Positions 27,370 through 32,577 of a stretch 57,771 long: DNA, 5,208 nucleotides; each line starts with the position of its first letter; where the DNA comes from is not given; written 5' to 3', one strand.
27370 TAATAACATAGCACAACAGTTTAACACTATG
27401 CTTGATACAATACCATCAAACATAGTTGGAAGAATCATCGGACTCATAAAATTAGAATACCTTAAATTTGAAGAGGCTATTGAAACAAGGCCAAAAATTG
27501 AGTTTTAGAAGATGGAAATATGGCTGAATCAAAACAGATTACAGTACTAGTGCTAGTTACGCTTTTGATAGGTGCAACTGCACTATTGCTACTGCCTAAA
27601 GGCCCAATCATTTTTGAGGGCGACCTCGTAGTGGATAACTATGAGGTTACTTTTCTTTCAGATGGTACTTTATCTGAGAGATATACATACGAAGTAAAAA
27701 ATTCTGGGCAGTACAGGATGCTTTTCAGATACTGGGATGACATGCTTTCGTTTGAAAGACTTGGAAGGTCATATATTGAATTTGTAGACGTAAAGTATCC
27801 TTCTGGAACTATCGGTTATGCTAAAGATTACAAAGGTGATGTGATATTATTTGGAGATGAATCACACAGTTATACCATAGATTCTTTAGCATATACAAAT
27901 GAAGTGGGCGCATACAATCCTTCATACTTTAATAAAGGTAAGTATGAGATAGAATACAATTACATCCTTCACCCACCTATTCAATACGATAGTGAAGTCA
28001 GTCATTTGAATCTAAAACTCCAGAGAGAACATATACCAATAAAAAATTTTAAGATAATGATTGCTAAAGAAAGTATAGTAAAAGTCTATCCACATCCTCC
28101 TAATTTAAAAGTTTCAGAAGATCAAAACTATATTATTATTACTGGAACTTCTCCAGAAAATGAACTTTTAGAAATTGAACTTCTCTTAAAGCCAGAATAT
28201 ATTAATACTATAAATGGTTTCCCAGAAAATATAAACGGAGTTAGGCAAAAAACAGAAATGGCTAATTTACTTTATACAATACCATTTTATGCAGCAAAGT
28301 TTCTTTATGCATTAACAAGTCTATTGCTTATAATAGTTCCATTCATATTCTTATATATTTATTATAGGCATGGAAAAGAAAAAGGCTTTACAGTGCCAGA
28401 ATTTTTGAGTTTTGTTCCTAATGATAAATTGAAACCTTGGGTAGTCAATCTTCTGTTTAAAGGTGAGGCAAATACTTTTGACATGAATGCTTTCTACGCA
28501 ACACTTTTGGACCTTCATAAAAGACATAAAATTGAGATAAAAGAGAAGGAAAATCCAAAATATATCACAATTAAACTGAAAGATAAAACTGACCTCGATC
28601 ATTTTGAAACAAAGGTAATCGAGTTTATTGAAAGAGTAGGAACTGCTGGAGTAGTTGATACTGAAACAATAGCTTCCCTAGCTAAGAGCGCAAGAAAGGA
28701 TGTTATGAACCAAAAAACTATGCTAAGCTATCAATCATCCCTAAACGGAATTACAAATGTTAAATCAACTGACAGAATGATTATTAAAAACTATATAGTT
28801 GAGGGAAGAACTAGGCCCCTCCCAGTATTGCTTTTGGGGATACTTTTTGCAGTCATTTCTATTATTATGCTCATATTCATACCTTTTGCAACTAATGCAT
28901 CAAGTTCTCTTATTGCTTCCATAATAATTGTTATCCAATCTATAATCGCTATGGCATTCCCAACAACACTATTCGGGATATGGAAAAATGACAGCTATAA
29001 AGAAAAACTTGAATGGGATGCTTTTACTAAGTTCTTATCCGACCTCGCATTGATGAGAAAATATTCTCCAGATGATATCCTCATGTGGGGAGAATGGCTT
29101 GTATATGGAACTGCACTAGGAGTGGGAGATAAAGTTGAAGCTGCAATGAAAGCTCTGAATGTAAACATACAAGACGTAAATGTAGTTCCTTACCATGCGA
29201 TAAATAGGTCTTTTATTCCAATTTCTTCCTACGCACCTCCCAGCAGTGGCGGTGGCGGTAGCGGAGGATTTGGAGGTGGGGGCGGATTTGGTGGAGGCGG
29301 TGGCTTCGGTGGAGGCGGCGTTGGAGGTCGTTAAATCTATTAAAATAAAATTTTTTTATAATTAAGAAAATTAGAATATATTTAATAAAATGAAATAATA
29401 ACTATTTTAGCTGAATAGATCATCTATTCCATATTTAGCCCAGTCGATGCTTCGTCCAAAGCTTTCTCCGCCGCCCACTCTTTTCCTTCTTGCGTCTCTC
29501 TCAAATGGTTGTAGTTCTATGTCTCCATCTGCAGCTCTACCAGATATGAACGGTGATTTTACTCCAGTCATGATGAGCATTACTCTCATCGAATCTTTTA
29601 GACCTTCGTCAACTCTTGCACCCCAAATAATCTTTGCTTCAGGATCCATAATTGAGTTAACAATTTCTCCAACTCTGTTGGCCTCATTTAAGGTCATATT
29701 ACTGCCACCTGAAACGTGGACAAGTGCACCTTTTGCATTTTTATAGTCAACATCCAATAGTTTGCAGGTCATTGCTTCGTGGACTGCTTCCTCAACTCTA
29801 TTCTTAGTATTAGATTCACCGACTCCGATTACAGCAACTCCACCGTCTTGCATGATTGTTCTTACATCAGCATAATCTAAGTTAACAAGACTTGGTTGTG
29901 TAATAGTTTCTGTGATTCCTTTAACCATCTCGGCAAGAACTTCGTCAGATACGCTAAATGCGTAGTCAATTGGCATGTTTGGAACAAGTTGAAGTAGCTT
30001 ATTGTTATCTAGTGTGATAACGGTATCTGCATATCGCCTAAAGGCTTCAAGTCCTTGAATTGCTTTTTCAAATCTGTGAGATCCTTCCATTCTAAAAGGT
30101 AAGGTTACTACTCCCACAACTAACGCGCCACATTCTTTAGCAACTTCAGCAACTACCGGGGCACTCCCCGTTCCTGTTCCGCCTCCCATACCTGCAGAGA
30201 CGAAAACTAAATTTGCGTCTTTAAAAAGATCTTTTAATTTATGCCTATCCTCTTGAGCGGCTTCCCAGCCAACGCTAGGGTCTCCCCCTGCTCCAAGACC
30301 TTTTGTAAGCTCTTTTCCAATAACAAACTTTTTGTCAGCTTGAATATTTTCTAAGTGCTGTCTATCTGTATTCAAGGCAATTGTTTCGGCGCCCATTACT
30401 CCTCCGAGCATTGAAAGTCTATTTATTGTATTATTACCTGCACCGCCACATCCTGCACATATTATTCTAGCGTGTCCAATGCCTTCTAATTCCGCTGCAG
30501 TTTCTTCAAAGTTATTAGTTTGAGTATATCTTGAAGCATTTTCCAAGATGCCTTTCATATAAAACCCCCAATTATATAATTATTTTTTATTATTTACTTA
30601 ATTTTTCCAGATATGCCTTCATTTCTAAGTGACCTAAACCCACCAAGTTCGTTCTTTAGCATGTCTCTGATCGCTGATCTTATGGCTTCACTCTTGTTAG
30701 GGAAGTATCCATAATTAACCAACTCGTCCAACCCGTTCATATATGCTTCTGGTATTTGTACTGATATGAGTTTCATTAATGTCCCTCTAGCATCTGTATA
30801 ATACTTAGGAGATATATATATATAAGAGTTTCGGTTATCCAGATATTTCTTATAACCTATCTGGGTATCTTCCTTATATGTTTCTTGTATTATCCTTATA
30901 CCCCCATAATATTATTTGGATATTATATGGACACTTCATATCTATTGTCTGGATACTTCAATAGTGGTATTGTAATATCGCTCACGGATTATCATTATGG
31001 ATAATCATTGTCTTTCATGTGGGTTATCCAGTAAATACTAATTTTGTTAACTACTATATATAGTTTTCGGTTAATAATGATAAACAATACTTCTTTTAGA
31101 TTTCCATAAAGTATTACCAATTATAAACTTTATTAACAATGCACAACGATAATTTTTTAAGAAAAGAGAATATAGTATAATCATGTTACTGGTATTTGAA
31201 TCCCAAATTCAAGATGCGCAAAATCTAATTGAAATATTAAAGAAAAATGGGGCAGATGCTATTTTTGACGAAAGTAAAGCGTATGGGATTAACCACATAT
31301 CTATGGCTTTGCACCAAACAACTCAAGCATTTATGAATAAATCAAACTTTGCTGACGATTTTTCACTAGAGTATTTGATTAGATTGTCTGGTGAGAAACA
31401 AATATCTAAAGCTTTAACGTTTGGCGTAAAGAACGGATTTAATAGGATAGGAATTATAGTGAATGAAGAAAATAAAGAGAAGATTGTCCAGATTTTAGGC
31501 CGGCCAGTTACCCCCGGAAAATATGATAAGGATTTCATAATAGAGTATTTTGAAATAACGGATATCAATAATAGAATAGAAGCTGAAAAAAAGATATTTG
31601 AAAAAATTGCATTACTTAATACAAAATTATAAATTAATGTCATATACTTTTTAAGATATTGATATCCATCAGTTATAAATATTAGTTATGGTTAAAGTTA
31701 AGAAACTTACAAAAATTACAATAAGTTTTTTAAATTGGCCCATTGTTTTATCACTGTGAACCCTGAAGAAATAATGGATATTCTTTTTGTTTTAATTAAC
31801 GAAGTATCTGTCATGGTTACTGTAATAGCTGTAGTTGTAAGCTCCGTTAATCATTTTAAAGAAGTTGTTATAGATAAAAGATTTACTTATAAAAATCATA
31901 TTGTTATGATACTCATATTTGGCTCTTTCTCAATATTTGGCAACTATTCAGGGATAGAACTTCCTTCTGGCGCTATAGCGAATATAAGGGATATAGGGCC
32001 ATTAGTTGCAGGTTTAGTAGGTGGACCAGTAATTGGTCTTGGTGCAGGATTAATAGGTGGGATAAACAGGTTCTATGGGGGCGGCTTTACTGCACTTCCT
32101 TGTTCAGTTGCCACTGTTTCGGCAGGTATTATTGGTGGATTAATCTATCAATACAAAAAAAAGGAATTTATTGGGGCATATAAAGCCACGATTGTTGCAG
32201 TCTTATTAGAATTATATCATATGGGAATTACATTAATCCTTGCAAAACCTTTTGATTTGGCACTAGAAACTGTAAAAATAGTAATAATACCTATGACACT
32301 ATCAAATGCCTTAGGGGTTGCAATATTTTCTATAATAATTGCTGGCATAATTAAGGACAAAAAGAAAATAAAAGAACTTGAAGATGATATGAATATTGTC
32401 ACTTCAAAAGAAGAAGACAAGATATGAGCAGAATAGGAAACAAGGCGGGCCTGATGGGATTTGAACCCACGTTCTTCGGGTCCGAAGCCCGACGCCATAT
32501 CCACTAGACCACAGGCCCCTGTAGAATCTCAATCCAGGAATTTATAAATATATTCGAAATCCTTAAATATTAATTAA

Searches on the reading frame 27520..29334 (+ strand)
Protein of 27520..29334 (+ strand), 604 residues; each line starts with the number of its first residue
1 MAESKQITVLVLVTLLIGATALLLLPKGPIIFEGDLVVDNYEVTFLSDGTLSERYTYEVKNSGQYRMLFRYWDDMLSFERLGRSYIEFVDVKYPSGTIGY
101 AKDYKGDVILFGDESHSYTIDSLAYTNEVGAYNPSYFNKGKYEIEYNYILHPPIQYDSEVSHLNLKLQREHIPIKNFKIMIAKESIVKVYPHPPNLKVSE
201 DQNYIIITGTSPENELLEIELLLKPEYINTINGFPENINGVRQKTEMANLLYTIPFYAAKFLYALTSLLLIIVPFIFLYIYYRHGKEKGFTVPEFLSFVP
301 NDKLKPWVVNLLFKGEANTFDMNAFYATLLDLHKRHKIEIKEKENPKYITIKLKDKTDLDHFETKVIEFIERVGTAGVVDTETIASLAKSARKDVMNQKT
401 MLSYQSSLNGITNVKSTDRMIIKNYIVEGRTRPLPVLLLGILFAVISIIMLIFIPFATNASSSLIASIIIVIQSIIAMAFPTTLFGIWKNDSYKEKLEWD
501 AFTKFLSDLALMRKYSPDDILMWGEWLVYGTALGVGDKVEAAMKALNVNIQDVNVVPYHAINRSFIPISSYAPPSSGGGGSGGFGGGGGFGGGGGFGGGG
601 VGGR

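Call 49: search_protein_families(library=pfam, proteins=[window:27520-29334:+], max_evalue=0.0001)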
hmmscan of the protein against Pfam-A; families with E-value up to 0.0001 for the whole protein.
window:27520-29334:+ (604 aa): 2 families
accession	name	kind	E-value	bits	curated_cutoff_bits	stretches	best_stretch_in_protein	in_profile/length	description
PF20990.2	DUF2207_C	-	7.8e-35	121.2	33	1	298-543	7-247/247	Predicted membrane protein (DUF2207) C-terminal domain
PF09972.14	DUF2207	-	2.2e-21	77.3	24.4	1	39-222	3-171/172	Predicted membrane protein (DUF2207) N-terminal domain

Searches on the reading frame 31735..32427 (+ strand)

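Call 49: search_protein_families(library=pfam, proteins=[window:31735-32427:+], max_evalue=0.0001)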
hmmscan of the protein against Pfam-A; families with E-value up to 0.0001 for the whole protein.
window:31735-32427:+ (230 aa): 1 family
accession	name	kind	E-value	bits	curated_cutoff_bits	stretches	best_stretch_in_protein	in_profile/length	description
PF07694.17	5TM-5TMR_LYT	-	2.4e-48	164.4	24.6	1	39-203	2-167/169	5TMR of 5TMR-LYT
